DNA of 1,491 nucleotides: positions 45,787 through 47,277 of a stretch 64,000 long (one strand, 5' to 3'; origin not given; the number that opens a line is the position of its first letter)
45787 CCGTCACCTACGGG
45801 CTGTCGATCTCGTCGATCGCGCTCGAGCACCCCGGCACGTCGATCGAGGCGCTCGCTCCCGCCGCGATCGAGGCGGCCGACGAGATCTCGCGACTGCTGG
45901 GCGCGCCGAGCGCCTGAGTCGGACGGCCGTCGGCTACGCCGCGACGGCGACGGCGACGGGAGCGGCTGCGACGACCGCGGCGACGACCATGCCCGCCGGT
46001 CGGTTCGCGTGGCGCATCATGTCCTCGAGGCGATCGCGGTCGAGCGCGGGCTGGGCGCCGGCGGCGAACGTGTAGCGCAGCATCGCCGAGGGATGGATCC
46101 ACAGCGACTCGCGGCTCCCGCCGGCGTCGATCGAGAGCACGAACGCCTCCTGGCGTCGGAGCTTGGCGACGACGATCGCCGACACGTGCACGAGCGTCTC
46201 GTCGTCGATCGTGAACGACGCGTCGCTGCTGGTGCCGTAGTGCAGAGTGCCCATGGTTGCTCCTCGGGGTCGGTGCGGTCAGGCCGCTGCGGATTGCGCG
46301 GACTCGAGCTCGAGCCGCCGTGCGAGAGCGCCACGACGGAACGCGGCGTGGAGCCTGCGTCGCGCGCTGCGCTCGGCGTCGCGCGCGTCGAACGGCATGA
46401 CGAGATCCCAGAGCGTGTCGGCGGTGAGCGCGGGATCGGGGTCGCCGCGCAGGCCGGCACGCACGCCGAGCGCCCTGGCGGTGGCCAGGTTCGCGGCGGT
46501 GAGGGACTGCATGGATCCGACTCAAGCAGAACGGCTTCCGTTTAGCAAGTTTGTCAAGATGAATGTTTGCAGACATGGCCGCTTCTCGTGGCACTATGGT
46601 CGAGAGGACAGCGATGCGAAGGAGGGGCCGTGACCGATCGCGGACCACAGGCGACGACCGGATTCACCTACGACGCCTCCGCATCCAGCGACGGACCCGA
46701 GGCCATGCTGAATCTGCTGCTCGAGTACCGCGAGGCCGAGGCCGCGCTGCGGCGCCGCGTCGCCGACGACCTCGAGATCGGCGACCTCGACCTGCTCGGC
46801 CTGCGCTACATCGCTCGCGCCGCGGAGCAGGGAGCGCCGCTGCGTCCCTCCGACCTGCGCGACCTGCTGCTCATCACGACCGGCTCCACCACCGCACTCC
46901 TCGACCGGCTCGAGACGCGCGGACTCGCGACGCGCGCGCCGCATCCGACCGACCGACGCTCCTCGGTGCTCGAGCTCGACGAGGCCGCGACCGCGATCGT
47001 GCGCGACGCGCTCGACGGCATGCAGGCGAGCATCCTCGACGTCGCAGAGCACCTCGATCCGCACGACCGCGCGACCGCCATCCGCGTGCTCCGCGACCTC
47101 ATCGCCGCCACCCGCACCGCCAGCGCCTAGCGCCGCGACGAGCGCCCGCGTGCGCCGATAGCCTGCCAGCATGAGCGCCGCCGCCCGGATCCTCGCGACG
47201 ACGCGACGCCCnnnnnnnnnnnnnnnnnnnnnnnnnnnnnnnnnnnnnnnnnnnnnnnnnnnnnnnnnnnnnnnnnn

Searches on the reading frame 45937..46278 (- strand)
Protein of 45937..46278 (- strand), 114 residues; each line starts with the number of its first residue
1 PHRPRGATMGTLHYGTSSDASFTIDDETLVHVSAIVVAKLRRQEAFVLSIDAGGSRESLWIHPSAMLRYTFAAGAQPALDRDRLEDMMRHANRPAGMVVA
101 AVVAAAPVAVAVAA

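Call 74: search_protein_families(library=pfam, proteins=[window:45937-46278:-], max_evalue=0.001)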
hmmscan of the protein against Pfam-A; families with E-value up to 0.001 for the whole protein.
window:45937-46278:- (114 aa): 1 family
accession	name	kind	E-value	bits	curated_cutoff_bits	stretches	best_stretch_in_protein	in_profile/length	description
PF25355.1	DUF7882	-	8.9e-28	96.5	27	1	9-100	1-95/97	Domain of unknown function (DUF7882)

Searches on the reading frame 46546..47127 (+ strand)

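Call 74: search_protein_families(library=pfam, proteins=[window:46546-47127:+], max_evalue=0.001)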
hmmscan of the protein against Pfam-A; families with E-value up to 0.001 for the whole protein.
window:46546-47127:+ (194 aa): 2 families
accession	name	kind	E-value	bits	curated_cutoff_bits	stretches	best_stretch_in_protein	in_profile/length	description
PF12802.13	MarR_2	-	3.7e-10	40.2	27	1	86-139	11-61/61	MarR family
PF01047.28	MarR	-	6.4e-08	32.8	24.6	1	94-139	14-58/59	MarR family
